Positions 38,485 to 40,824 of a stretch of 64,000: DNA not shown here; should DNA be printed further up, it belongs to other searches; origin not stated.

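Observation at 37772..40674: CMP-sugar cytidylyltransferase fused to a class III (GSA-aminomutase-like) aminotransferase, preceded by an AKR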

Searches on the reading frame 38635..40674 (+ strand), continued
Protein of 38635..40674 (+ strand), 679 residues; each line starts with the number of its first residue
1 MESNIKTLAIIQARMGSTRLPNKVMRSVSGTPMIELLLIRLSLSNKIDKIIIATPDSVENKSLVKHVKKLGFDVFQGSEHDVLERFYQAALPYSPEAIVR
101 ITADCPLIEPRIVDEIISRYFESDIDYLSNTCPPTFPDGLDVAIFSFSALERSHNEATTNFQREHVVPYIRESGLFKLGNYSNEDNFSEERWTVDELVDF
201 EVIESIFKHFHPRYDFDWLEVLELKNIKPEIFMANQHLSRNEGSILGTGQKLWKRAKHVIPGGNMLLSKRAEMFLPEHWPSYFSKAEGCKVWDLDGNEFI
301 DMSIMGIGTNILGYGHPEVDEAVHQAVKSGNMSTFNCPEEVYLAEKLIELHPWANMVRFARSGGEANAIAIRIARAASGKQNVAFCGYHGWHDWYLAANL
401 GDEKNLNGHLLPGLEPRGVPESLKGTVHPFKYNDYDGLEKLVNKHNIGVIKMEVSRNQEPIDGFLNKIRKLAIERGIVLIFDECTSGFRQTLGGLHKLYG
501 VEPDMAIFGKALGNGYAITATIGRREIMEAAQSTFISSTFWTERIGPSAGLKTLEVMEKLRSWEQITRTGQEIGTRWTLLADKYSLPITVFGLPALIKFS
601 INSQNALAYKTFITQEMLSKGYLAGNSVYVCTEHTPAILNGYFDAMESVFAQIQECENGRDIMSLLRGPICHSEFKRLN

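Call 37: search_protein_families(library=pfam, proteins=[P0170, P0204, P0221, P0136, P0165, P0171, P0174, P0211, P0226, P0153], max_evalue=0.0001)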
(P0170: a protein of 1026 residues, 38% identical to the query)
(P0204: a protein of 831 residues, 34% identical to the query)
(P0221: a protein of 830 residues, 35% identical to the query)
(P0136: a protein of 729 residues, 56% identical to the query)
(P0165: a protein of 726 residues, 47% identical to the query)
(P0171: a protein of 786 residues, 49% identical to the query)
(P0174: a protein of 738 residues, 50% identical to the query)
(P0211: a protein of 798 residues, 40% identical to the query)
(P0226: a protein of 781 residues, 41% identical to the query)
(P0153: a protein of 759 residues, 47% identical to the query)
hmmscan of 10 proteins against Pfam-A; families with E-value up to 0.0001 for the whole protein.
P0170 (1026 aa): 6 families
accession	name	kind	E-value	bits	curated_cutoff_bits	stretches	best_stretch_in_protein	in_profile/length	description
PF00202.27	Aminotran_3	-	2.8e-51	174.9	30.5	1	636-926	10-332/403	Aminotransferase class-III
PF02348.25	CTP_transf_3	-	2.2e-35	122.9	22.6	1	347-512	1-165/217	Cytidylyltransferase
PF22725.1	GFO_IDH_MocA_C3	-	8.1e-24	84.4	27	1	132-257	1-124/124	GFO/IDH/MocA C-terminal domain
PF01408.29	GFO_IDH_MocA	-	6.9e-20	72.4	24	1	9-123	2-119/120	Oxidoreductase family, NAD-binding Rossmann fold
PF02894.22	GFO_IDH_MocA_C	-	3.6e-15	56.8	22.9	1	136-328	1-210/218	Oxidoreductase family, C-terminal alpha/beta domain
PF12804.13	NTP_transf_3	-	2.7e-13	50.9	27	1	353-470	11-122/160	MobA-like NTP transferase domain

P0204 (831 aa): 5 families
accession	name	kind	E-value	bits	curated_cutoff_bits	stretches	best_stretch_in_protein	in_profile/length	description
PF00202.27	Aminotran_3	-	2.3e-50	171.9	30.5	1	440-780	8-372/403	Aminotransferase class-III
PF02348.25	CTP_transf_3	-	1.3e-27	97.5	22.6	1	168-374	1-211/217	Cytidylyltransferase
PF13302.13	Acetyltransf_3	-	7.3e-16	59.6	25.4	1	14-147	4-138/138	Acetyltransferase (GNAT) domain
PF00583.31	Acetyltransf_1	-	3e-06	27.9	20.7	1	66-146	37-116/116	Acetyltransferase (GNAT) family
PF13523.12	Acetyltransf_8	-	3.1e-05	24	27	1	82-153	73-144/145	Acetyltransferase (GNAT) domain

P0221 (830 aa): 6 families
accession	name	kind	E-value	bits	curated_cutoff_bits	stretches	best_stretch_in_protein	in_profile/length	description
PF00202.27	Aminotran_3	-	1.1e-45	156.4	30.5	1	452-782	9-372/403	Aminotransferase class-III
PF02348.25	CTP_transf_3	-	1.4e-25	90.8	22.6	1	176-368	2-199/217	Cytidylyltransferase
PF13302.13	Acetyltransf_3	-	4.2e-17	63.6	25.4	1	14-148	2-138/138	Acetyltransferase (GNAT) domain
PF13420.13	Acetyltransf_4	-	9.3e-11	42.4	24.3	1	16-150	1-137/155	Acetyltransferase (GNAT) domain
PF00583.31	Acetyltransf_1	-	2.9e-08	34.4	20.7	1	69-147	38-116/116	Acetyltransferase (GNAT) family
PF12804.13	NTP_transf_3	-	1.9e-07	31.8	27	1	181-303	11-127/160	MobA-like NTP transferase domain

P0136 (729 aa): 2 families
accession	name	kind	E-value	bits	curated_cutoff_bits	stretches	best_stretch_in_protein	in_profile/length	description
PF00202.27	Aminotran_3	-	1.2e-36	126.8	30.5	1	331-635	11-334/403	Aminotransferase class-III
PF00248.27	Aldo_ket_red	-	3.9e-25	88.9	24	1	7-271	1-280/291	Aldo/keto reductase family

P0165 (726 aa): 2 families
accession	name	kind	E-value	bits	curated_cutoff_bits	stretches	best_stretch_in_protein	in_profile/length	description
PF00202.27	Aminotran_3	-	2.6e-38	132.2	30.5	1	329-654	12-355/403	Aminotransferase class-III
PF00248.27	Aldo_ket_red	-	4.2e-23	82.3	24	1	6-272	1-286/291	Aldo/keto reductase family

P0171 (786 aa): 2 families
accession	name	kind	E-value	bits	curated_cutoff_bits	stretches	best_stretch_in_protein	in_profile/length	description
PF00202.27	Aminotran_3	-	5.3e-47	160.8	30.5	1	381-727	12-370/403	Aminotransferase class-III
PF04909.20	Amidohydro_2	-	1.7e-17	64.5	26.4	1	89-331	64-288/289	Amidohydrolase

P0174 (738 aa): 2 families
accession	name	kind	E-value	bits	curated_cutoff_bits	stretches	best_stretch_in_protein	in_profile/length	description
PF00202.27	Aminotran_3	-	5.4e-38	131.2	30.5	1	342-669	13-357/403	Aminotransferase class-III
PF00248.27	Aldo_ket_red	-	2.8e-29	102.6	24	1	8-285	2-286/291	Aldo/keto reductase family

P0211 (798 aa): 4 families
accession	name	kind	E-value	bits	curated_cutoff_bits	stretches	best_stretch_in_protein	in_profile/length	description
PF00202.27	Aminotran_3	-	7.7e-48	163.6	30.5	1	392-719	8-353/403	Aminotransferase class-III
PF01408.29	GFO_IDH_MocA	-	7.1e-15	56.2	24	1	10-124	2-120/120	Oxidoreductase family, NAD-binding Rossmann fold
PF22725.1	GFO_IDH_MocA_C3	-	1.2e-13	51.6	27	1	134-259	3-123/124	GFO/IDH/MocA C-terminal domain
PF02894.22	GFO_IDH_MocA_C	-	7.3e-10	39.4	22.9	1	145-337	7-205/218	Oxidoreductase family, C-terminal alpha/beta domain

P0226 (781 aa): 2 families
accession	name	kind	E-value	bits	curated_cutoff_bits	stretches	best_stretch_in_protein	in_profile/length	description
PF00202.27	Aminotran_3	-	6.1e-37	127.7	30.5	1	382-689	13-339/403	Aminotransferase class-III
PF04909.20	Amidohydro_2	-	5e-21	76.2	26.4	1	30-332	1-286/289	Amidohydrolase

P0153 (759 aa): 2 families
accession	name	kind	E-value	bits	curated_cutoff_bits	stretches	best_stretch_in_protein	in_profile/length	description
PF00202.27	Aminotran_3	-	2.5e-33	115.8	30.5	1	316-627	10-327/403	Aminotransferase class-III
PF02348.25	CTP_transf_3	-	1.9e-20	74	22.6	1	6-201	2-168/217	Cytidylyltransferase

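Call 40: search_protein_families(library=pfam, proteins=[L048:12055-12918:+, L048:12905-13996:+, L048:13997-14635:+, L048:14745-16070:+, L048:16067-17041:+, L048:17051-18337:+, L048:18340-19278:+, L063:4994-5881:+, L063:6945-7472:+, L043:12133-12774:+], max_evalue=0.001)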
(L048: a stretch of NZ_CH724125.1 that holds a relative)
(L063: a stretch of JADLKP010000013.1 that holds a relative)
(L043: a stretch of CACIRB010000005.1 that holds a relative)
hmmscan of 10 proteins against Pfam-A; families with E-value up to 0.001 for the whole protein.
L048:12055-12918:+ (287 aa): 4 families
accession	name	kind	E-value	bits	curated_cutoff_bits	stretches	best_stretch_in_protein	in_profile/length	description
PF04321.23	RmlD_sub_bind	-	1.5e-35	123.1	27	1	1-286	1-285/287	RmlD substrate binding domain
PF01370.27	Epimerase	-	7e-17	62.1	20.9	1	3-182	1-202/240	NAD dependent epimerase/dehydratase family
PF16363.11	GDP_Man_Dehyd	-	1.4e-08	35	27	1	46-141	65-164/332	GDP-mannose 4,6 dehydratase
PF02719.21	Polysacc_synt_2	-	1.1e-07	31.8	20.2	1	46-144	67-152/293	Polysaccharide biosynthesis protein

L048:12905-13996:+ (363 aa): 2 families
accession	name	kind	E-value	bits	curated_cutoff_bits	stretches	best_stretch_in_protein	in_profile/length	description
PF03102.20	NeuB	-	5.8e-70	235.9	22.1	1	44-286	2-240/241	NeuB family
PF08666.17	SAF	-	9.2e-09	36.2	21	1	301-359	1-61/63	SAF domain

L048:13997-14635:+ (212 aa): 2 families
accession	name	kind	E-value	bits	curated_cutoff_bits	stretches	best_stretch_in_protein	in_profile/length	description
PF00535.33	Glycos_transf_2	-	2.2e-20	73.7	23.3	1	5-112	2-116/168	Glycosyl transferase family 2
PF13641.12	Glyco_tranf_2_3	-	1.3e-06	29.1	27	1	3-101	3-111/230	Glycosyltransferase like family 2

L048:14745-16070:+ (441 aa): 3 families
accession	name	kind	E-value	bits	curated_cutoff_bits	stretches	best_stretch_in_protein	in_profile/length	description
PF03721.20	UDPG_MGDP_dh_N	-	1.5e-37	129.4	27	1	3-182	2-181/187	UDP-glucose/GDP-mannose dehydrogenase family, NAD binding domain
PF00984.24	UDPG_MGDP_dh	-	2.2e-24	85.8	25.4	1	202-293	1-93/94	UDP-glucose/GDP-mannose dehydrogenase family, central domain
PF03720.21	UDPG_MGDP_dh_C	-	1e-14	55.2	30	1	321-424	2-102/103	UDP-glucose/GDP-mannose dehydrogenase family, UDP binding domain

L048:16067-17041:+ (324 aa): 10 families
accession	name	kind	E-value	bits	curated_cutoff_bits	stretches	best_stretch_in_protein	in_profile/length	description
PF01370.27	Epimerase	-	3.7e-45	154.6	20.9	1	4-254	1-240/240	NAD dependent epimerase/dehydratase family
PF16363.11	GDP_Man_Dehyd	-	1.9e-42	146.3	27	1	5-314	1-330/332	GDP-mannose 4,6 dehydratase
PF02719.21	Polysacc_synt_2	-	1.2e-15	58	20.2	2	4-126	1-131/293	Polysaccharide biosynthesis protein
PF01073.25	3Beta_HSD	-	7e-12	45.4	22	1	5-235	1-223/280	3-beta hydroxysteroid dehydrogenase/isomerase family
PF07993.18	NAD_binding_4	-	3.1e-11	43.4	20.1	1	6-197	1-214/258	Male sterility protein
PF04321.23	RmlD_sub_bind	-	9.3e-11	41.8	27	1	3-273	2-232/287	RmlD substrate binding domain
PF08659.16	KR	-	7.4e-06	26.4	22.6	1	4-129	3-142/180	KR domain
PF13460.12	NAD_binding_10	-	1e-05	25.9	27.2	1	8-128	1-103/184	NAD(P)H-binding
PF05368.20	NmrA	-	3.9e-05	23.8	27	1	2-78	3-75/298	NmrA-like family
PF00106.31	adh_short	-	0.00038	20.4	26.6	0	4-64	3-62/195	short chain dehydrogenase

L048:17051-18337:+ (428 aa): 4 families
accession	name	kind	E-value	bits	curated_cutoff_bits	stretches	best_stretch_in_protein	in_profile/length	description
PF01041.23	DegT_DnrJ_EryC1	-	4.9e-101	339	19.8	1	44-420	5-359/360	DegT/DnrJ/EryC1/StrS aminotransferase family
PF01212.27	Beta_elim_lyase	-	1.4e-07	31.5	27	1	62-319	32-270/288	Beta-eliminating lyase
PF00155.27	Aminotran_1_2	-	2.6e-05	24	19.7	1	66-198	46-194/361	Aminotransferase class I and II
PF01053.26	Cys_Met_Meta_PP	-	0.00056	19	27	1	60-189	50-175/381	Cys/Met metabolism PLP-dependent enzyme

L048:18340-19278:+ (312 aa): 6 families
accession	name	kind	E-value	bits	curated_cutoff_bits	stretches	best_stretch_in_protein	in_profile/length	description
PF01370.27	Epimerase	-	1.7e-46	159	20.9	1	8-238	1-240/240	NAD dependent epimerase/dehydratase family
PF16363.11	GDP_Man_Dehyd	-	2.1e-23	83.8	27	2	39-301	58-332/332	GDP-mannose 4,6 dehydratase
PF02719.21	Polysacc_synt_2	-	4.7e-08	33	20.2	0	45-107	66-127/293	Polysaccharide biosynthesis protein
PF04321.23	RmlD_sub_bind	-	1.1e-07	31.7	27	1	7-123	2-116/287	RmlD substrate binding domain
PF01073.25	3Beta_HSD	-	2e-05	24.2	22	0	9-35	1-26/280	3-beta hydroxysteroid dehydrogenase/isomerase family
PF00106.31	adh_short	-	6.1e-05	23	26.6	0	6-48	1-44/195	short chain dehydrogenase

L063:4994-5881:+ (295 aa): 6 families
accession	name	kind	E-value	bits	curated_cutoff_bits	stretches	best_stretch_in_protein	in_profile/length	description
PF04321.23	RmlD_sub_bind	-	1.7e-41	142.6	27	1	3-288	2-284/287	RmlD substrate binding domain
PF01370.27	Epimerase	-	4.7e-19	69.2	20.9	1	4-185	1-200/240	NAD dependent epimerase/dehydratase family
PF16363.11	GDP_Man_Dehyd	-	6.2e-11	42.8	27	1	5-163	1-182/332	GDP-mannose 4,6 dehydratase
PF07993.18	NAD_binding_4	-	4.2e-07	29.8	20.1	0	67-160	90-207/258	Male sterility protein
PF01073.25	3Beta_HSD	-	6.4e-07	29.1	22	1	5-150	1-162/280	3-beta hydroxysteroid dehydrogenase/isomerase family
PF02719.21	Polysacc_synt_2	-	1.7e-06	27.9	20.2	1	4-114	1-131/293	Polysaccharide biosynthesis protein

L063:6945-7472:+ (175 aa): 2 families
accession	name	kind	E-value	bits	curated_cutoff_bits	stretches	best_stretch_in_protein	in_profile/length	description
PF13302.13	Acetyltransf_3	-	8.5e-14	52.9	25.4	1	8-129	3-120/138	Acetyltransferase (GNAT) domain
PF13420.13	Acetyltransf_4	-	8.2e-11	42.6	24.3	1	9-167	1-154/155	Acetyltransferase (GNAT) domain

L043:12133-12774:+ (213 aa): 1 family
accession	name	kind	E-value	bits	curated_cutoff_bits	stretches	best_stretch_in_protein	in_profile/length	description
PF13302.13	Acetyltransf_3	-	1e-08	36.4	25.4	1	9-136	2-125/138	Acetyltransferase (GNAT) domain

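Call 48: search_dna_similar(query=window:38635-40674:+, collection=plasmids, mode=protein, max_evalue=1e-30, max_rows=25)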
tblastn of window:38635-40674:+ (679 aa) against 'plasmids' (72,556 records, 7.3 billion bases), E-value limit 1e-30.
Records with a match: 93; places in all: 95; records where one place covers at least 80% of the query: 2.
Best place of each record, by identity: <60% 93.
By first word of the organism name: Rhizobium 10; Shinella 9; Sinorhizobium 8; Streptomyces 7; Priestia 7; Agrobacterium 3; Ralstonia 3; Haladaptatus 3; Natribaculum 2; Variovorax 2; and 39 more.
By predicted mobility (MOB-suite, as given by PLSDB): non-mobilizable 73; conjugative 13; mobilizable 7.
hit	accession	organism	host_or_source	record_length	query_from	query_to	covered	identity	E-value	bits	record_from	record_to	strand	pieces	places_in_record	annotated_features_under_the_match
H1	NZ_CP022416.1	Pseudosulfitobacter pseudonitzschiae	Skeletonema marinoi strain RO5AC,Cell ...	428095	4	679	100%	58.4%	0e+0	804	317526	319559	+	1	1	aminotransferase class III-fold pyridoxal phosphate-dependent enzyme | hypothetical protein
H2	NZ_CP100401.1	Halorussus aquaticus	cell culture,saline soil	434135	6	679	99%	43.5%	0e+0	605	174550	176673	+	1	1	aminotransferase class III-fold pyridoxal phosphate-dependent enzyme | glycosyltransferase family protein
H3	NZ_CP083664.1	Haloprofundus salinisoli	cell culture,saline soil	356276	231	655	63%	32.9%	4e-56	214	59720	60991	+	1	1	aminotransferase class III-fold pyridoxal phosphate-dependent enzyme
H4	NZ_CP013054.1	Sinorhizobium americanum CCGM7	Phaseolus vulgaris,root nodules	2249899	252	679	63%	31.5%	8e-48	189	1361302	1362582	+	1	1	none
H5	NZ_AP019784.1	Methylomagnum ishizawai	-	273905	227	635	60%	32.9%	6e-58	220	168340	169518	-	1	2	aminotransferase class III-fold pyridoxal phosphate-dependent enzyme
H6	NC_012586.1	Sinorhizobium fredii NGR234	-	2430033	230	679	66%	29.4%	3e-45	182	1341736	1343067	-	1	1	record has no annotation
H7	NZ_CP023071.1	Sinorhizobium fredii CCBAU 83666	G.max,nodule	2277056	252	679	63%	30.8%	7e-47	187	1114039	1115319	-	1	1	record has no annotation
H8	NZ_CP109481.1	Streptomyces sp. NBC_01450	-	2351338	245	678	64%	30.3%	3e-40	166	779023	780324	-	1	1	none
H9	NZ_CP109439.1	Streptomyces sp. NBC_01483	-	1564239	245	678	64%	30.2%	2e-39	164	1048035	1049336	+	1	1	none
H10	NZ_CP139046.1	Streptomyces sp. KN37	whole organism,Kanas soil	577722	250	678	63%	30.4%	1e-39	165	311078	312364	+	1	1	glutamate-1-semialdehyde 2,1-aminomutase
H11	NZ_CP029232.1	Sinorhizobium fredii CCBAU 45436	Glycine max,cell culture,plant root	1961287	252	679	63%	30.4%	6e-46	184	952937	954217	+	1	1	record has no annotation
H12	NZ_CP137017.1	Sinorhizobium fredii GR64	Phaseolus vulgaris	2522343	252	679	63%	30.4%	4e-45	181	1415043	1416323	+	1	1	record has no annotation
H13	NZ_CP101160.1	Natronosalvus amylolyticus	cell culture,sediment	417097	250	661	61%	31.5%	7e-50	196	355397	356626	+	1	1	aminotransferase class III-fold pyridoxal phosphate-dependent enzyme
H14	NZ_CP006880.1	Rhizobium gallicum bv. gallicum R602sp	Phaseolus vulgaris,whole ...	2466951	205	679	70%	27.3%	3e-40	166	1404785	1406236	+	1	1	record has no annotation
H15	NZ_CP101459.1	Natrononativus amylolyticus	cell culture,sediment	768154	250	668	62%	30.8%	1e-51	201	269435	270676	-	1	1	aminotransferase class III-fold pyridoxal phosphate-dependent enzyme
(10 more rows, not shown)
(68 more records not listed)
